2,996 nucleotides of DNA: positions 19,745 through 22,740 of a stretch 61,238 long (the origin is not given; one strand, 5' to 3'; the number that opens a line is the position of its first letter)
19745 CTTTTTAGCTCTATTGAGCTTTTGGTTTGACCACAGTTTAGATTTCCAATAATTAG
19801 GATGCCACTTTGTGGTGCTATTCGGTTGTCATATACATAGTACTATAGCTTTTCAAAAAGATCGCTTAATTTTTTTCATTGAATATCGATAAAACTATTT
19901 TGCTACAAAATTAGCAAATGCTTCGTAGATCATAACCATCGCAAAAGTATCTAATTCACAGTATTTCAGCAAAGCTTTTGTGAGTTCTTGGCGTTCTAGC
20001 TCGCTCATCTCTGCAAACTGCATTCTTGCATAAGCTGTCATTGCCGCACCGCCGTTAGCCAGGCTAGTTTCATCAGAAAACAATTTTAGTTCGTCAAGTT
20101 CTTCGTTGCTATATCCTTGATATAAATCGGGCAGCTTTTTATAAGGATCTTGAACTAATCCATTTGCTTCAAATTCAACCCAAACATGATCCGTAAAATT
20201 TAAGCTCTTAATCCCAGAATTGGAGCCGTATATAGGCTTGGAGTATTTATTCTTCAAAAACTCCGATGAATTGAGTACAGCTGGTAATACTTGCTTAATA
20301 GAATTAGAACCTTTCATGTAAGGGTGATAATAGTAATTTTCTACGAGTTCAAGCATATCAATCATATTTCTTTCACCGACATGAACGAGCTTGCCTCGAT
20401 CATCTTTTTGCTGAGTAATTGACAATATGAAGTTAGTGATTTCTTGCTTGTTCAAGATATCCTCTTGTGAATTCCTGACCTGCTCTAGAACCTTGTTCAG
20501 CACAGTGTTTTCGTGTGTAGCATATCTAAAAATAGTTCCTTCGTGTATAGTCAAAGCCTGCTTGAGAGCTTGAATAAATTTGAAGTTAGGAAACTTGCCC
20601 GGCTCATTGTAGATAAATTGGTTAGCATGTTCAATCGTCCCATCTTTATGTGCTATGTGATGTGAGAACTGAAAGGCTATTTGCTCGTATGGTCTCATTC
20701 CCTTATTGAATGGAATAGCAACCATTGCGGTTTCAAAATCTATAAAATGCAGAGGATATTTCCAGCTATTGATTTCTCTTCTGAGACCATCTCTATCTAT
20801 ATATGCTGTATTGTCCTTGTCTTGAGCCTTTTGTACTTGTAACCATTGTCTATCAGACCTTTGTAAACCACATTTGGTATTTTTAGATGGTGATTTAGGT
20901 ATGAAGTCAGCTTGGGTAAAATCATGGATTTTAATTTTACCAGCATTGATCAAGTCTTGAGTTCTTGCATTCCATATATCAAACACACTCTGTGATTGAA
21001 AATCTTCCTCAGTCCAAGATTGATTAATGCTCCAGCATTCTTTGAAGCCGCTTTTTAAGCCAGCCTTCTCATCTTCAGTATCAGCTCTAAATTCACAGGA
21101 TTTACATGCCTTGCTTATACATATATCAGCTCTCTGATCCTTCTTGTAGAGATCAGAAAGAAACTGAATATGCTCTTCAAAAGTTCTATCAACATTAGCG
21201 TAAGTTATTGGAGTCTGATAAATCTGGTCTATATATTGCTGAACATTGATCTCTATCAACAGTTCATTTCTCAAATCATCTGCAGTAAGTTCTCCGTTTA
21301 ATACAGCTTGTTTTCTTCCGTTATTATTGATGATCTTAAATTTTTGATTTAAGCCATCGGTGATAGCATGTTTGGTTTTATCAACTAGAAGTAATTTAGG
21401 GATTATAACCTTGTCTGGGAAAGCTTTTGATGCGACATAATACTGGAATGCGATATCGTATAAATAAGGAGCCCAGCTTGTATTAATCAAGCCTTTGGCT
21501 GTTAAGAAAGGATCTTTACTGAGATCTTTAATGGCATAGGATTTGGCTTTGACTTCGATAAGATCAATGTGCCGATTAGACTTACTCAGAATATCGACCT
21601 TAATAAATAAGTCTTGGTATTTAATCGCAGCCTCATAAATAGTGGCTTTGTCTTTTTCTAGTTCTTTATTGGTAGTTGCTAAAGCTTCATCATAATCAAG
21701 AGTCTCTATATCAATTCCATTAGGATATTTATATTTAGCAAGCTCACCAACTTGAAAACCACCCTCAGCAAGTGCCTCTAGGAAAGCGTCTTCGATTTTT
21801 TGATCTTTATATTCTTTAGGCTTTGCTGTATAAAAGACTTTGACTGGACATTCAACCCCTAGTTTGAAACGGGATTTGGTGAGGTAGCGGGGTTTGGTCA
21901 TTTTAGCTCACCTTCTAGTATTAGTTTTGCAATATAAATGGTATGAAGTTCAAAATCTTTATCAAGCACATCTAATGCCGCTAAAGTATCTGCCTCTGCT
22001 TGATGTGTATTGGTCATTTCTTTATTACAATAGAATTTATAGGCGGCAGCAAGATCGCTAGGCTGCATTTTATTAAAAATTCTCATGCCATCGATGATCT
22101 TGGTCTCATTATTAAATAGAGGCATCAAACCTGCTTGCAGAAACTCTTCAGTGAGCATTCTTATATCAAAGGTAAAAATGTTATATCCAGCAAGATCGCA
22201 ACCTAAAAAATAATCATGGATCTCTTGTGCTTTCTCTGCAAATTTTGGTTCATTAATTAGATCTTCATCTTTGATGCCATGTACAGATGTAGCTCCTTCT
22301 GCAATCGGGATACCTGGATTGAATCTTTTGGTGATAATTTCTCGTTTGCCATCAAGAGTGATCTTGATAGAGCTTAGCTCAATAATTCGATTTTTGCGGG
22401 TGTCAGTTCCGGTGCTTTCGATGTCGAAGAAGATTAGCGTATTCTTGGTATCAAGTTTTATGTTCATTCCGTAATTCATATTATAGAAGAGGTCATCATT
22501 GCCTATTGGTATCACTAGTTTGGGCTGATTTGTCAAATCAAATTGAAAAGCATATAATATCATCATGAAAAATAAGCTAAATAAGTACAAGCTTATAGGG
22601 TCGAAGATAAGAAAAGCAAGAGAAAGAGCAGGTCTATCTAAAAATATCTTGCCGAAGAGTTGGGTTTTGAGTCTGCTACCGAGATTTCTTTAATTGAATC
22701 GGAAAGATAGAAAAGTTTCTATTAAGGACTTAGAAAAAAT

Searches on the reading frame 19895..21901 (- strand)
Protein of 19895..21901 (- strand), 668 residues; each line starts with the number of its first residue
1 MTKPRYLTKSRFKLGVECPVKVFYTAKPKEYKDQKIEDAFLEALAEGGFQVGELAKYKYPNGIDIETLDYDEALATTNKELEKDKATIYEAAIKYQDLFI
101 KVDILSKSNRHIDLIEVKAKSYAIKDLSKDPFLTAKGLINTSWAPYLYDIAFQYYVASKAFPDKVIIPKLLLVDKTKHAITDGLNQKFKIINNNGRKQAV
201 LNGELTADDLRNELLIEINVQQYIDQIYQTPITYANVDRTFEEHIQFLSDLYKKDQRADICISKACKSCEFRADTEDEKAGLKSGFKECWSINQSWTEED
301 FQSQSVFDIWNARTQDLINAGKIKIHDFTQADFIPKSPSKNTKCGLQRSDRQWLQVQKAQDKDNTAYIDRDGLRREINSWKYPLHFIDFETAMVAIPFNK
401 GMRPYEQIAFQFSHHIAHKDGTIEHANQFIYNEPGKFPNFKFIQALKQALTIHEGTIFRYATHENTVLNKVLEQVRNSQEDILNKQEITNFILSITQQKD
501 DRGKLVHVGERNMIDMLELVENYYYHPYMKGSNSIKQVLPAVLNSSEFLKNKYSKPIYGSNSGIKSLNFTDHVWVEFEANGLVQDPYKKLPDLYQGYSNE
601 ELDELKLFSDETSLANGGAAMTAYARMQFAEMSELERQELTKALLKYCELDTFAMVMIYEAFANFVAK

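Call 25: search_protein_families(library=pfam, proteins=[window:19895-21901:-], max_evalue=0.001)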
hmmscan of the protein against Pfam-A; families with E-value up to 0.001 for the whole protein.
window:19895-21901:- (668 aa): 1 family
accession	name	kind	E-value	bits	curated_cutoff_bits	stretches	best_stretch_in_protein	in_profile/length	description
PF11074.14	DUF2779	-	9.2e-27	94.3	23.3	1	385-534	1-126/126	Domain of unknown function(DUF2779)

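Call 53: search_protein_families(library=padloc, proteins=[window:19895-21901:-], max_evalue=0.001)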
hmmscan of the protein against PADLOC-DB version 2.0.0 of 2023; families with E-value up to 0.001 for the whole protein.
window:19895-21901:- (668 aa): 0 families

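Call 78: find_homologous_proteins(query=window:19895-21901:-, max_evalue=1e-10)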
Query window:19895-21901:- (668 aa): 7954 proteins with E <= 1e-10 among 8000 candidates; the best 120 are listed.
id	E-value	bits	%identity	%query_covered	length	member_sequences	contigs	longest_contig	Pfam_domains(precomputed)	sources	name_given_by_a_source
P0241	0.0e+0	1135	74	100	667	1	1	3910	PF11074.15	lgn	-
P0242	0.0e+0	1091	73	99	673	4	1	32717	PF11074.15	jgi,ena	-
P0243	0.0e+0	1044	70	99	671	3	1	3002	PF11074.15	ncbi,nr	ncbi:MAG: DUF2779 domain-containing protein, partial [Cyanobacteria bacterium]|nr:DUF2779 domain-con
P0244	0.0e+0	1043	69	100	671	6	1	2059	PF11074.15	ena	-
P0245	0.0e+0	1031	67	100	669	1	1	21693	PF11074.15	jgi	jgi:hypothetical protein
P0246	1.2e-294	997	65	100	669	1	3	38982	PF11074.15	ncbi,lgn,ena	-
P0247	3.6e-261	886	61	99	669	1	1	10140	PF11074.15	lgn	-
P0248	4.4e-243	827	58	99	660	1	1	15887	PF11074.15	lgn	-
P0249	1.0e-236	806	54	99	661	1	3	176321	PF11074.15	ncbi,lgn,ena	-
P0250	1.6e-225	769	53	100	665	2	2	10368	PF11074.15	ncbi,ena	-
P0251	6.2e-224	763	54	100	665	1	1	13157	PF11074.15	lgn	-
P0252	4.2e-223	761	53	100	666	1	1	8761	PF11074.15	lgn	-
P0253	7.4e-223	760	52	100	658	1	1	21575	PF11074.15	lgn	-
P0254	1.7e-222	759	52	100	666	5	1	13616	PF11074.15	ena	-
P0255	7.6e-222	757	53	100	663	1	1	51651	PF11074.15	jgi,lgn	-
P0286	3.2e-217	741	52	99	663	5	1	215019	PF11074.15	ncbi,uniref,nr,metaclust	ncbi:hypothetical protein AXX12_12535 [Anaerosporomusa subterranea]|uniref:DUF2779 domain-containing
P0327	1.7e-213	729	52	99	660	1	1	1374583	PF11074.15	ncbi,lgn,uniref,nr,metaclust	ncbi:DUF2779 domain-containing protein [Dehalococcoides mccartyi]|uniref:DUF2779 domain-containing p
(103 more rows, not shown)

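Call 79: find_encoding_contigs(protein=P0286, flank=5000, max_places=1)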
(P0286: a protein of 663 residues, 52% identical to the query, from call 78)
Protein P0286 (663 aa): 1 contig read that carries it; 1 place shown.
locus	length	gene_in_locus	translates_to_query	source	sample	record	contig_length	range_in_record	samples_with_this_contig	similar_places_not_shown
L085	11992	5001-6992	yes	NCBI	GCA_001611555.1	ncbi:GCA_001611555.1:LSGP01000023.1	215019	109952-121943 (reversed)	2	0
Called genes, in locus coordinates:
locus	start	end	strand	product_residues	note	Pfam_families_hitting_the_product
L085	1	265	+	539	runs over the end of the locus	PF01590:GAF, PF13185:GAF_2, PF08448:PAS_4, PF00512:HisKA, PF02518:HATPase_c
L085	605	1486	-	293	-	PF00165:HTH_AraC, PF12833:HTH_18, PF00165:HTH_AraC (weak), PF14526:Cass2, PF06445:GyrI-like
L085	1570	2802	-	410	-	PF00109:ketoacyl-synt, PF02801:Ketoacyl-synt_C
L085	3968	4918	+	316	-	PF08220:HTH_DeoR (weak), PF08279:HTH_11, PF13280:WYL, PF25583:WCX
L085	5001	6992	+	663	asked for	PF11074:DUF2779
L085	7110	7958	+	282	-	-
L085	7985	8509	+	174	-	-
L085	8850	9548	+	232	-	PF13424:TPR_12 (faint)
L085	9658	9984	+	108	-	-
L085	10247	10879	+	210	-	PF00990:GGDEF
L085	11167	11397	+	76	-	-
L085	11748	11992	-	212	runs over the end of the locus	PF02525:Flavodoxin_2, PF03358:FMN_red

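Call 80: find_encoding_contigs(protein=P0327, flank=5000, max_places=1)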
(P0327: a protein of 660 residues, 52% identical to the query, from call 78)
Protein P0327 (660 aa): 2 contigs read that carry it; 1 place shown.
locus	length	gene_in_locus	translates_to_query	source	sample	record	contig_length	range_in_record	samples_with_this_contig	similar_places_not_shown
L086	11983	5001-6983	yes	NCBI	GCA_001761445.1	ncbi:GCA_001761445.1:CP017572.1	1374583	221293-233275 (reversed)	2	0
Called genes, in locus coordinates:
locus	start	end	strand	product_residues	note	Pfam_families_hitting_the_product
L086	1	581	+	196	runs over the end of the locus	PF24716:WapI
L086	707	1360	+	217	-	-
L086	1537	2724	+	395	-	PF00239:Resolvase, PF07508:Recombinase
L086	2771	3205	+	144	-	-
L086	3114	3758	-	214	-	-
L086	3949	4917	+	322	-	PF08279:HTH_11 (weak), PF13280:WYL, PF25583:WCX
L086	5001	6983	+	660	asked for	PF11074:DUF2779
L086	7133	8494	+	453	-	PF08665:PglZ (faint)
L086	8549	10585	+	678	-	PF20442:BrxL_N, PF13337:BrxL_ATPase, PF05362:Lon_C, PF13541:ChlI (weak)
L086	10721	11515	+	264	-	-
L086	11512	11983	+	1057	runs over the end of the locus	PF00270:DEAD, PF04851:ResIII, PF00271:Helicase_C (weak)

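Call 81: find_encoding_contigs(protein=P0249, flank=5000, max_places=1)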
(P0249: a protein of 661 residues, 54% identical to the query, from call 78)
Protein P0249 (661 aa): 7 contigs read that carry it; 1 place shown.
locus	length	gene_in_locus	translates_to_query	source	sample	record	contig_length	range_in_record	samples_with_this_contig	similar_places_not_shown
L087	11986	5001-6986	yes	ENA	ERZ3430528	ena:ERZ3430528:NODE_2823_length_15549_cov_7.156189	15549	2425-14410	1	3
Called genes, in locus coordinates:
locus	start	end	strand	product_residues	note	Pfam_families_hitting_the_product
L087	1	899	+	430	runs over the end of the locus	PF01420:Methylase_S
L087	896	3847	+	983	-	PF04313:HSDR_N, PF00270:DEAD (weak), PF04851:ResIII, PF18766:SWI2_SNF2, PF22679:T1R_D3-like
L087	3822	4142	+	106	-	PF01863:YgjP-like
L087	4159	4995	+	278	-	PF12710:HAD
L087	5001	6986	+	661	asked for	PF11074:DUF2779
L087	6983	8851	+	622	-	PF19614:DUF6119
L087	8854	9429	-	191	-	-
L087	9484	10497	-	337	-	PF00589:Phage_integrase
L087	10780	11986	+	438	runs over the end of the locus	PF02195:ParB_N, PF01555:N6_N4_Mtase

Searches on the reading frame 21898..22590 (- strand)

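Call 25: search_protein_families(library=pfam, proteins=[window:21898-22590:-], max_evalue=0.001)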
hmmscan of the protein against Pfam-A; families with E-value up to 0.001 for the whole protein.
window:21898-22590:- (230 aa): 1 family
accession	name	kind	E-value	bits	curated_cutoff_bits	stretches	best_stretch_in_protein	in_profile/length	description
PF00929.31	RNase_T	-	3.5e-17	63.9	24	1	53-209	1-164/164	Exonuclease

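Call 53: search_protein_families(library=padloc, proteins=[window:21898-22590:-], max_evalue=0.001)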
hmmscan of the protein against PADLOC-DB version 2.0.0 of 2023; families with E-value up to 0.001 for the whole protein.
window:21898-22590:- (230 aa): 3 families
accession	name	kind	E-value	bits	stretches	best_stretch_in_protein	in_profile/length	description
PDLC01247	DEDDh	-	6.2e-27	92.9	1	53-209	1-138/139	"CAS-I,CAS-II,CAS-III,CAS-IV,CAS-V,CAS-VI; associated"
PDLC05027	PDC-S48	-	2.7e-17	60.9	1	55-211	9-165/411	-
PDLC05028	PDC-S48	-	1.2e-07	28.7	1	52-155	20-122/512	-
